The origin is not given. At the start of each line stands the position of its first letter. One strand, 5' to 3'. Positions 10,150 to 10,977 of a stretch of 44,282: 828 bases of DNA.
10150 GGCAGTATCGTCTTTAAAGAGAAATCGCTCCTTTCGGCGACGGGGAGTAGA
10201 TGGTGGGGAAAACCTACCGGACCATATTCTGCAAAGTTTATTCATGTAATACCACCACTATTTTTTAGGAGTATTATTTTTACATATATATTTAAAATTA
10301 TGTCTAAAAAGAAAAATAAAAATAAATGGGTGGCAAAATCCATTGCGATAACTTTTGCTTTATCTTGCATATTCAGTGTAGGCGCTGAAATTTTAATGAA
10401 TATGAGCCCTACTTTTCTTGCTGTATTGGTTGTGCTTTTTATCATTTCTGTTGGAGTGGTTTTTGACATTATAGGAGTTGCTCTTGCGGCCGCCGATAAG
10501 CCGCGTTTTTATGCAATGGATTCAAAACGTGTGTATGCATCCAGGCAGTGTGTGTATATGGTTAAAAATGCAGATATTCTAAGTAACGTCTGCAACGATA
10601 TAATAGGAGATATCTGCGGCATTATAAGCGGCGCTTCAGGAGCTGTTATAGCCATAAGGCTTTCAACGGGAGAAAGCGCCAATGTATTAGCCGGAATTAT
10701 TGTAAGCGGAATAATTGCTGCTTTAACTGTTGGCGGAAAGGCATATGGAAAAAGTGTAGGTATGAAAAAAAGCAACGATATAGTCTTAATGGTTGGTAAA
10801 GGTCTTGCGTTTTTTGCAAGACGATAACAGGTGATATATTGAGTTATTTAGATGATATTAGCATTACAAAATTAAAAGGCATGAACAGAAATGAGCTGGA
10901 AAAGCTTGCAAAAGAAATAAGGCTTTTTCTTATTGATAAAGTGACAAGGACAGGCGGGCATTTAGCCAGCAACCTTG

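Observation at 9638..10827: OLE (ornate, large, extremophilic) RNA and its membrane partner OapA occupy the only large ORF-free gap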

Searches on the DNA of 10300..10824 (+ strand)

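Call 59: search_rna_families(sources=[L009, L090, L092], threshold=gathering)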
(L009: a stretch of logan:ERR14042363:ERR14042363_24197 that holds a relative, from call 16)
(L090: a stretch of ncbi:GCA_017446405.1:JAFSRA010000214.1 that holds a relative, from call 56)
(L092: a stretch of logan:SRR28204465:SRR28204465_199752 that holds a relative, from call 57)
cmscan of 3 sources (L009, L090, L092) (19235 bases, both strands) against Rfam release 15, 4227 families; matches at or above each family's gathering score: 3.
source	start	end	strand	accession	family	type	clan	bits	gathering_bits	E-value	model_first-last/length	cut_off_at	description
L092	4368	4976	+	RF01071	OLE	Gene;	-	439.6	50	2.6e-126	1-616/616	no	Ornate Large Extremophilic RNA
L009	1358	1973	+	RF01071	OLE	Gene;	-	436.3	50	2.6e-125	1-616/616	no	Ornate Large Extremophilic RNA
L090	4187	4800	+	RF01071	OLE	Gene;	-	435.8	50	3.6e-125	1-616/616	no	Ornate Large Extremophilic RNA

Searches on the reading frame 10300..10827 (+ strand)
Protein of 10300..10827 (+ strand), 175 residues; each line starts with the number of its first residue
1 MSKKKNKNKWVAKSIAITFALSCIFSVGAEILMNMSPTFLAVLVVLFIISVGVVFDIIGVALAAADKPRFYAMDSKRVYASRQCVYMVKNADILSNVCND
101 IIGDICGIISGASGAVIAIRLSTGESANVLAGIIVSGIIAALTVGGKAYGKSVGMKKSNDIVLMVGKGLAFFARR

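Call 5: search_protein_families(library=pfam, proteins=[window:10300-10827:+])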
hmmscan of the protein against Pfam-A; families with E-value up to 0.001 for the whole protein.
window:10300-10827:+ (175 aa): 0 families

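Call 6: search_protein_families(library=ncbifam, proteins=[window:10300-10827:+], max_evalue=0.01)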
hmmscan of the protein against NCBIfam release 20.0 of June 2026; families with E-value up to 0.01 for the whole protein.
window:10300-10827:+ (175 aa): 0 families

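Call 8: find_homologous_proteins(query=window:10300-10824:+)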
Query window:10300-10824:+ (175 aa): 296 proteins with E <= 0.001 among 1486 candidates; the best 120 are listed.
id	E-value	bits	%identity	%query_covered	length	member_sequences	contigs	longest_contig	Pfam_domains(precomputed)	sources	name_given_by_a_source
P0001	1.3e-101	355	100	100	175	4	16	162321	-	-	-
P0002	3.1e-100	350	99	100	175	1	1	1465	-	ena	-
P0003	2.1e-90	318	87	99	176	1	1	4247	-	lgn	-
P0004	6.2e-85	301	83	99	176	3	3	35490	-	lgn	-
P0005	9.4e-80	284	77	99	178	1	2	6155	-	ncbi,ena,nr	ncbi:MAG: hypothetical protein IJR47_03910 [Clostridia bacterium]|nr:hypothetical protein [Clostridi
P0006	1.1e-77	277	77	95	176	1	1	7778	-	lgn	-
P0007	3.3e-69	249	85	82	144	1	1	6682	-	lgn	-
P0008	1.9e-39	153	47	99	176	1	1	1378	-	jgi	jgi:CBS domain containing-hemolysin-like protein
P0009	3.0e-38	149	47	93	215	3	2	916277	-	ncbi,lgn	ncbi:MAG: Mg2+ and Co2+ transporter CorB [Acetivibrionales bacterium]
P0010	7.0e-38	148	46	98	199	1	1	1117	-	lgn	-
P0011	1.3e-37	147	44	98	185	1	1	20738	-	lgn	-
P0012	2.0e-37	146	45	99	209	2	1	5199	-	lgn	-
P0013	2.3e-37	146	45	99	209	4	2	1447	-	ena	-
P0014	2.6e-37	146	41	100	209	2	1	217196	PF01595.26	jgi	-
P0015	2.8e-37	146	43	98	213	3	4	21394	-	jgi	jgi:CBS domain containing-hemolysin-like protein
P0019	8.2e-37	144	42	95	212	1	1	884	PF01595.26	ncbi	-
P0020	8.4e-37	144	46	94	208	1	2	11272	PF01595.26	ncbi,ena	-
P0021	1.2e-36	144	42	98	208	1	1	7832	PF01595.26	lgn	-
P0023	1.8e-36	143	43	98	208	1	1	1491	PF01595.26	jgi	jgi:hypothetical protein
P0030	4.2e-36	142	43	93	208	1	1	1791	PF01595.26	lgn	-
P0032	7.4e-36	141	43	92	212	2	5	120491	PF01595.26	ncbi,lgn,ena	-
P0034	8.4e-36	141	40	98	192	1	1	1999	PF01595.26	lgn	-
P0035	9.2e-36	141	44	92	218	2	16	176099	PF01595.26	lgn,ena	-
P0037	1.3e-35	140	43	98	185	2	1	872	PF01595.26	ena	-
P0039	1.3e-35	140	43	98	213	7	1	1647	PF01595.26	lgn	-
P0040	1.3e-35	140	41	98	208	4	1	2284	PF01595.26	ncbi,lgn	-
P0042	1.4e-35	140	40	98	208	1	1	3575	PF01595.26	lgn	-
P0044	2.1e-35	140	41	93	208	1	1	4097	PF01595.26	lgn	-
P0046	2.2e-35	140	42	93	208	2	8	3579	PF01595.26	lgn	-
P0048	2.7e-35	139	42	89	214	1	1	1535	PF01595.26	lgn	-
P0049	3.2e-35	139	41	93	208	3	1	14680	PF01595.26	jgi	-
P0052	3.7e-35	139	41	97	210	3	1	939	PF01595.26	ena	-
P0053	5.1e-35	138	45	93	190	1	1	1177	PF01595.26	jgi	-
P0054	6.3e-35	138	40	98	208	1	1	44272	PF01595.26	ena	-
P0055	6.3e-35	138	40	98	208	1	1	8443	PF01595.26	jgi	-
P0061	7.5e-35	138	43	99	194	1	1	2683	PF01595.26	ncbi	-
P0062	7.6e-35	138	43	97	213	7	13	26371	PF01595.26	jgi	jgi:hypothetical protein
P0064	1.8e-34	137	44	95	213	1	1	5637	PF01595.26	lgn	-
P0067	1.9e-34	137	41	94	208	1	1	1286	PF01595.26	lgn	-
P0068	2.3e-34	136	41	98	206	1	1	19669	PF01595.26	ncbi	-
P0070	2.5e-34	136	42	92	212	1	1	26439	PF01595.26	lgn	-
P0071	3.2e-34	136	42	93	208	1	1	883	PF01595.26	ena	-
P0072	3.4e-34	136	40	98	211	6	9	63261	PF01595.26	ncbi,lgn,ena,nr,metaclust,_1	ncbi:MAG: Mg2+ and Co2+ transporter CorB [Clostridiaceae bacterium]|nr:Mg2+ and Co2+ transporter Cor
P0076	4.7e-34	135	47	97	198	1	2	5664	PF01595.26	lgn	-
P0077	4.9e-34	135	50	77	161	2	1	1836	PF01595.26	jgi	jgi:CBS domain containing-hemolysin-like protein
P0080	6.3e-34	135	43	89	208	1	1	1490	PF01595.26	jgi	jgi:hypothetical protein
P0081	6.8e-34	135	47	96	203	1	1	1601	PF01595.26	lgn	-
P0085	1.0e-33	134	41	97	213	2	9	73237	PF01595.26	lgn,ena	-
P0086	1.3e-33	134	41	93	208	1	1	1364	PF01595.26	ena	-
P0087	1.4e-33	134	42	89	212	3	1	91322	PF01595.26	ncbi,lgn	-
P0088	1.4e-33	134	41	96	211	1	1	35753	PF01595.26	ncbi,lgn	-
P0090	1.7e-33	133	41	93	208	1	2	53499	PF01595.26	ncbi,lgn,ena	-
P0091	2.1e-33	133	43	92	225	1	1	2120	PF01595.26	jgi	jgi:hypothetical protein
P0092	2.4e-33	133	40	98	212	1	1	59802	PF01595.26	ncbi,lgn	-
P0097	3.9e-33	132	49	61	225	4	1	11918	PF01595.26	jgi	jgi:hypothetical protein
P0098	4.4e-33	132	41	93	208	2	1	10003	PF01595.26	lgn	-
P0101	5.6e-33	132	42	99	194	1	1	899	PF01595.26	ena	-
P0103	6.5e-33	132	41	94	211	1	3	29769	PF01595.26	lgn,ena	-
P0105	6.9e-33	131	43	95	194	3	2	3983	PF01595.26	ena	-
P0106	7.9e-33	131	40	95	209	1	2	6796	PF01595.26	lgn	-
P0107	8.2e-33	131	41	95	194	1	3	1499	PF01595.26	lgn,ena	-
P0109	9.0e-33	131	41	93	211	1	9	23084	PF01595.26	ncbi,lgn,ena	-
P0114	1.1e-32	131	41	93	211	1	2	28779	PF01595.26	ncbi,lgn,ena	-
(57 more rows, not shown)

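Call 15: find_encoding_contigs(protein=P0001, flank=6000, max_places=6)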
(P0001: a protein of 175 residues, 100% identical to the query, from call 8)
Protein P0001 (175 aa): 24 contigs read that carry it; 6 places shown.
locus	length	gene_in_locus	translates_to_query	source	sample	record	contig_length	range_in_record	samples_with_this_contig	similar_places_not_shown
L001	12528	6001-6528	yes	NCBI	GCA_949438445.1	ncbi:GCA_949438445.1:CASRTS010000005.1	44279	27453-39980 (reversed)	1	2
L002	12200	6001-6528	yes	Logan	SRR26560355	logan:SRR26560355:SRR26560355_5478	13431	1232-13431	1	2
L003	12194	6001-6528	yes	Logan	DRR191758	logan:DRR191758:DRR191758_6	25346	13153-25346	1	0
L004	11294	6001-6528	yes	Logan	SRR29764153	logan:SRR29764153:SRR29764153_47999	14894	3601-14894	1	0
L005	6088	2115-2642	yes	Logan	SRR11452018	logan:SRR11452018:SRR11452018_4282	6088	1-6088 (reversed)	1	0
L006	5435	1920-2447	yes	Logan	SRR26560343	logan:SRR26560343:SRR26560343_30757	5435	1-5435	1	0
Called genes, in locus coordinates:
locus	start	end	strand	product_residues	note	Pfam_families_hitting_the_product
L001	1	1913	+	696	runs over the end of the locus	PF01751:Toprim, PF01131:Topoisom_bac, PF01396:Zn_ribbon_Top1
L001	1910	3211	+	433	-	PF00890:FAD_binding_2 (faint), PF01134:GIDA, PF01266:DAO (weak), PF07992:Pyr_redox_2 (faint), PF13450:NAD_binding_8 (weak)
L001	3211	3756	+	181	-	PF00227:Proteasome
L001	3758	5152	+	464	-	PF00004:AAA (weak), PF07728:AAA_5 (faint), PF13401:AAA_22 (faint), PF07724:AAA_2, PF00004:AAA (weak), PF10431:ClpB_D2-small (weak)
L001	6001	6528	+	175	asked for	-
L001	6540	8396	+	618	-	PF00456:Transketolase_N (faint), PF13292:DXP_synthase_N, PF02779:Transket_pyr, PF02780:Transketolase_C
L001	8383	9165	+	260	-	PF01479:S4, PF01728:FtsJ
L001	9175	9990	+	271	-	PF00117:GATase (weak), PF00781:DAGK_cat (weak), PF01513:NAD_kinase, PF20143:NAD_kinase_C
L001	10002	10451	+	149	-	PF01316:Arg_repressor, PF02863:Arg_repressor_C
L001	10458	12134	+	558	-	PF02463:SMC_N, PF13476:AAA_23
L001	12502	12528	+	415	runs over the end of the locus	PF13180:PDZ_2, PF17820:PDZ_6 (weak), PF05580:Peptidase_S55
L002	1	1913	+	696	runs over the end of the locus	PF01751:Toprim, PF01131:Topoisom_bac, PF01396:Zn_ribbon_Top1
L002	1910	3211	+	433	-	PF00890:FAD_binding_2 (faint), PF01134:GIDA, PF01266:DAO (weak), PF07992:Pyr_redox_2 (faint), PF13450:NAD_binding_8 (weak)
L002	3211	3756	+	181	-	PF00227:Proteasome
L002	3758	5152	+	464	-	PF13191:AAA_16 (faint), PF00004:AAA (weak), PF07728:AAA_5 (faint), PF13401:AAA_22 (faint), PF07724:AAA_2, PF00004:AAA (weak), PF10431:ClpB_D2-small (weak)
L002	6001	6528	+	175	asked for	-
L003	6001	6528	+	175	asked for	-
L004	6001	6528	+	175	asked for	-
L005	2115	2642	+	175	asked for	-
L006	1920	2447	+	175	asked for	-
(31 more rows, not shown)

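Call 16: find_encoding_contigs(protein=P0004, flank=6000, max_places=3)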
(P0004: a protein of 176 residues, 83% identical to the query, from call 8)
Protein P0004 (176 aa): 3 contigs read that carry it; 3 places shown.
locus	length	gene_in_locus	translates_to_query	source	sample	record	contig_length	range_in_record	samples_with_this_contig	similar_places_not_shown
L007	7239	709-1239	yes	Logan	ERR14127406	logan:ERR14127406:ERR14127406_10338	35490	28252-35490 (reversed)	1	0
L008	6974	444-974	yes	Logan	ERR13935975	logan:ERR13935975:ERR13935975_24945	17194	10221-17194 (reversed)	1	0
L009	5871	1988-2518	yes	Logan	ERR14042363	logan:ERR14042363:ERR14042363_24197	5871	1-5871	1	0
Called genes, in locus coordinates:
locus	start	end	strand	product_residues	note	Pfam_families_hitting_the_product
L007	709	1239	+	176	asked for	-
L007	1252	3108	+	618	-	PF00456:Transketolase_N (faint), PF13292:DXP_synthase_N, PF02779:Transket_pyr, PF02780:Transketolase_C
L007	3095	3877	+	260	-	PF01479:S4, PF01728:FtsJ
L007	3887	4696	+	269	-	PF01513:NAD_kinase, PF20143:NAD_kinase_C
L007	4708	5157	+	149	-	PF01316:Arg_repressor, PF02863:Arg_repressor_C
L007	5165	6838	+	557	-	PF02463:SMC_N, PF13476:AAA_23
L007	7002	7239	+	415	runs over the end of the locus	PF13180:PDZ_2, PF17820:PDZ_6 (weak), PF05580:Peptidase_S55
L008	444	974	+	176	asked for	-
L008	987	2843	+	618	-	PF00456:Transketolase_N (faint), PF13292:DXP_synthase_N, PF02779:Transket_pyr, PF02780:Transketolase_C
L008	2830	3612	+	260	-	PF01479:S4, PF01728:FtsJ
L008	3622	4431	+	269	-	PF01513:NAD_kinase, PF20143:NAD_kinase_C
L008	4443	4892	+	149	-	PF01316:Arg_repressor, PF02863:Arg_repressor_C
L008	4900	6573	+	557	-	PF02463:SMC_N, PF13476:AAA_23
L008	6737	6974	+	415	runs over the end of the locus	PF13180:PDZ_2, PF17820:PDZ_6 (weak), PF05580:Peptidase_S55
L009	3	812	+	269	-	?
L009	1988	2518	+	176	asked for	-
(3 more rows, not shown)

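Call 18: find_related_loci(query=A1, collection=genome_contigs, flank=8000)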
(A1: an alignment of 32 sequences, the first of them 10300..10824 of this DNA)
Query A1 (175 aa) in genome_contigs; peptide patterns used: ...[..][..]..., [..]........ (x = any residue, [..] = any of these).
599 stretches matched a pattern (row limit reached: there are more); 586 encode a relative of the query (tblastn E <= 1e-3); the best 80 are kept; 80 distinct loci.
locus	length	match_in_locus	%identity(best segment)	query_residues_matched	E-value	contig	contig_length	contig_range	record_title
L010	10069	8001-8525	48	3-175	1e-44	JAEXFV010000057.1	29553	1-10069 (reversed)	MAG: Bacillota bacterium isolate OH_HBB_28 k127_764807, whole genome shotgun sequence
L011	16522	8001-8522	45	4-174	4e-44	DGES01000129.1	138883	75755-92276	MAG TPA_asm: Firmicutes bacterium UBA3920 UBA3920_contig_612, whole genome shotgun sequence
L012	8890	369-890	47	4-175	2e-43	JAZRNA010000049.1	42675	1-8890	MAG: Clostridia bacterium isolate T1900045414_YK20190104.MAGScoT_cleanbin_000032 SGB_7024_k141_1917176, whole genome sho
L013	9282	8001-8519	44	2-175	2e-42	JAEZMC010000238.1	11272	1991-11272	MAG: Bacillota bacterium isolate OH_CDB_98 k127_1282977, whole genome shotgun sequence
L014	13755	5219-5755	42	4-175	5e-42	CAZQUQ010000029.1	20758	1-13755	MAG TPA_asm: uncultured Oscillospiraceae bacterium isolate SRP167436_co1_27 genome assembly, contig: NODE_3960_length_20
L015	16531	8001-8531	42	5-175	3e-41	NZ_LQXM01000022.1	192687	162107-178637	Rossellomorea aquimaris TF-12 strain TF12 Cont41, whole genome shotgun sequence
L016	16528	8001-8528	44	2-175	7e-41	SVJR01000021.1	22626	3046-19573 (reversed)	MAG: Oscillospiraceae bacterium isolate SIG440 NODE_43643_length_22626_cov_1.794169, whole genome shotgun sequence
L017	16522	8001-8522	44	5-172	9e-41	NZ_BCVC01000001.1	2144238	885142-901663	Lederbergia lenta NBRC 16444, whole genome shotgun sequence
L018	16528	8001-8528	42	5-174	9e-41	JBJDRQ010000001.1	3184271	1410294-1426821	Bacillus sp. N9 contig_1, whole genome shotgun sequence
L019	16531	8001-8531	42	5-175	2e-40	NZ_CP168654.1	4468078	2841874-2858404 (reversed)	Rossellomorea sp. FM04394 chromosome, complete genome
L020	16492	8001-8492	43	17-175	3e-40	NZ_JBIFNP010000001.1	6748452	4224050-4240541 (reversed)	Paenibacillus sp. TAB 01 contig_1, whole genome shotgun sequence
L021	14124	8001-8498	49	10-173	2e-40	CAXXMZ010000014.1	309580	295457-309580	MAG: Christensenellaceae bacterium isolate 0331014a-650e-4a65-af59-ba9b8a5570f7 genome assembly, contig: contig_14, whol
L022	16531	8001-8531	42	5-175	3e-40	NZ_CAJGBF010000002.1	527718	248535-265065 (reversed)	Rossellomorea arthrocnemi strain EAR8, whole genome shotgun sequence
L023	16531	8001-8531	42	1-174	2e-40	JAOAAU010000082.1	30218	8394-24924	MAG: Clostridia bacterium isolate SKW158 k141_360036, whole genome shotgun sequence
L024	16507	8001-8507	41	4-172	4e-40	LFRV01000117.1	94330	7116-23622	MAG: Clostridiales bacterium DTU069 scaffold1620, whole genome shotgun sequence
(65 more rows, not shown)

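Call 25: search_solved_structures(query=A1, max_evalue=1, show_alignments=2)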
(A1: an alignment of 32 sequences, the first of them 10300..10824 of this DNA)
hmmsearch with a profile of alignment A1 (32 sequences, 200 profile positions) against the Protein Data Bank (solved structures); distinct sequences matched with E-value up to 1: 0.

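Call 44: predict_structure(alignment_id=A1)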
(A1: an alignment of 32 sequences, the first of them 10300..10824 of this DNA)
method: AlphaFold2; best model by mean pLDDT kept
length: 175 residues; sequences in the alignment: 32
mean_pLDDT: 80.8   pTM: 0.71
mean pLDDT of the five models: 80.8, 80.4, 80.1, 76.9, 76.1
residues with pLDDT >= 90: 2; 70-90: 159; 50-70: 8; < 50: 6
segments of 3 or more residues with pLDDT < 50: 1-5
pLDDT, mean of each block of 10 residues (from residue 1): 55 76 79 75 84 89 88 83 86 84 84 82 72 84 86 88 85 68
secondary structure, 60 per line:
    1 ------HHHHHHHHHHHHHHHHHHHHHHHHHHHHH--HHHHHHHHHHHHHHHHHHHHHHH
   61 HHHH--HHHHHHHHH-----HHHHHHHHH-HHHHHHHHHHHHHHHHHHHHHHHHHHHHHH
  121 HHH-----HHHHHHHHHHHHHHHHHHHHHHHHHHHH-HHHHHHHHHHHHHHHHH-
elements in order: H7-35 H38-64 H67-75 H81-89 H91-123 H129-156 H158-174

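Call 48: fold_search(model_id=the predicted structure, library=pdb)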
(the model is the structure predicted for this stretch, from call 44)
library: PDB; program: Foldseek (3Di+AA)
matches with E <= 10: 132; with E <= 0.001: 0
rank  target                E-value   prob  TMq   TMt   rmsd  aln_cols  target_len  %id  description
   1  7m1t_B                8.1e-03  1.00  0.50  0.30   6.3       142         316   15  Crystal structure of an archaeal CNNM, MtCorB, with C-terminal deletion in complex with Mg2+-ATP (released 2021-06-16)
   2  7m1t_A                1.2e-02  1.00  0.59  0.34   4.3       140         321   16  Crystal structure of an archaeal CNNM, MtCorB, with C-terminal deletion in complex with Mg2+-ATP (released 2021-06-16)
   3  7m1u_B                3.0e-02  1.00  0.51  0.32   5.1       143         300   15  Crystal structure of an archaeal CNNM, MtCorB, R235L mutant with C-terminal deletion (released 2021-06-16)
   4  7m1u_A                6.1e-02  1.00  0.58  0.35   4.4       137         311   16  Crystal structure of an archaeal CNNM, MtCorB, R235L mutant with C-terminal deletion (released 2021-06-16)
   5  7cfg                  3.8e-01  0.99  0.53  0.59   4.5       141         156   13  Structure of the transmembrane domain of the bacterial CNNM/CorC family Mg2+ transporter in complex with Mg2+ (released 2021-02-24)
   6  7cff                  4.8e-01  0.99  0.51  0.56   4.8       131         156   11  Structure of the thermostabilized transmembrane domain of the bacterial CNNM/CorC family Mg2+ transporter in complex wit (released 2021-02-24)
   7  8uy0_A                1.2e+00  0.11  0.18  0.13  20.3       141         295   12  Consensus olfactory receptor consOR2 bound to S-carvone and in complex with mini-Gs trimeric protein (released 2024-10-30)
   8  6ibl_B                1.4e+00  0.10  0.17  0.10  22.2       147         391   11  ACTIVATED TURKEY BETA1 ADRENOCEPTOR WITH BOUND AGONIST FORMOTEROL AND NANOBODY Nb80 (released 2019-01-09)
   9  9n9j_7                2.0e+00  0.18  0.25  0.25   9.7       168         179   15  Structure of a GRP94 folding intermediate engaged with a CCDC134- and FKBP11-bound secretory translocon (released 2025-11-19)
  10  4dcn_D                2.1e+00  0.10  0.22  0.20  21.8       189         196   11  Crystal Structure Analysis of the Arfaptin2 BAR domain in Complex with ARL1 (released 2012-06-13)
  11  9div_F                2.2e+00  0.10  0.19  0.23  16.5       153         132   12  The crystal structure of de novo designed ChuA binding protein C8 (released 2025-05-21)
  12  6h7l_A                2.2e+00  0.09  0.18  0.13  20.6       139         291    9  ACTIVATED TURKEY BETA1 ADRENOCEPTOR WITH BOUND PARTIAL AGONIST DOBUTAMINE AND NANOBODY Nb6B9 (released 2018-10-17)
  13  8hj2_R                2.2e+00  0.08  0.16  0.11  20.8       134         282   13  GPR21 wt with G15 complex (released 2023-03-15)
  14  8zyv_F                2.3e+00  0.13  0.28  0.23  15.3       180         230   13  Bacterial flagellar sodium-driven stator PomA5PomB2 with 100 mM NaCl (released 2025-01-01)
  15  8dzq_A                2.3e+00  0.08  0.18  0.13  19.9       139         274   12  momSalB bound Kappa Opioid Receptor in complex with GoA (released 2023-05-03)
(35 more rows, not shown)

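Call 56: find_encoding_contigs(protein=P0005, flank=5000, max_places=2)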
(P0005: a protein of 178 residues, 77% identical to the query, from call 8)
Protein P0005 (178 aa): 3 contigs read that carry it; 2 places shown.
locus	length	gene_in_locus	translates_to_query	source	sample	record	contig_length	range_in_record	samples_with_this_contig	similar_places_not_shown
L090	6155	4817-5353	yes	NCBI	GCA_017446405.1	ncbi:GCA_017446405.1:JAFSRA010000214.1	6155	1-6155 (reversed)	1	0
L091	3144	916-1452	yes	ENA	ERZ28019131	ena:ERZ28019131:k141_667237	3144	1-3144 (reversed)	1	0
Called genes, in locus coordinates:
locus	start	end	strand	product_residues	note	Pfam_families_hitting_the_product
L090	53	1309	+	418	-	PF04188:Mannosyl_trans2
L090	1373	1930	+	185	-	PF12822:ECF_trnsprt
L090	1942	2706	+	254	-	PF03309:Pan_kinase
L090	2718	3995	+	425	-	PF03447:NAD_binding_3, PF00742:Homoserine_dh, PF01842:ACT, PF22629:ACT_AHAS_ss (weak)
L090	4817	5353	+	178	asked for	-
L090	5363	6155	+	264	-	PF13292:DXP_synthase_N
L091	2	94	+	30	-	?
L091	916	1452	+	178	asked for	-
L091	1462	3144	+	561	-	?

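Call 57: find_encoding_contigs(protein=P0006, flank=5000, max_places=2)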
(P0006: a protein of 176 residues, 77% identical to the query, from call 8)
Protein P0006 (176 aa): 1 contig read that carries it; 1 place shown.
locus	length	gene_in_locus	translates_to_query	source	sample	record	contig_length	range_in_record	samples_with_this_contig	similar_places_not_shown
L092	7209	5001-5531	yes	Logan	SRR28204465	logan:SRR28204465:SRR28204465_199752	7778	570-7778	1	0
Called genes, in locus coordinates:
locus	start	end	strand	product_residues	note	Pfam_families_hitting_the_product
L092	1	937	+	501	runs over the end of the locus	?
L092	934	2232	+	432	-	PF01134:GIDA, PF13450:NAD_binding_8 (faint)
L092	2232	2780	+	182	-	PF00227:Proteasome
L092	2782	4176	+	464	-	PF00004:AAA (weak), PF07728:AAA_5 (faint), PF13401:AAA_22 (faint), PF07724:AAA_2, PF00004:AAA (weak), PF10431:ClpB_D2-small (weak)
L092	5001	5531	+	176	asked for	-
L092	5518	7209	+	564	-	?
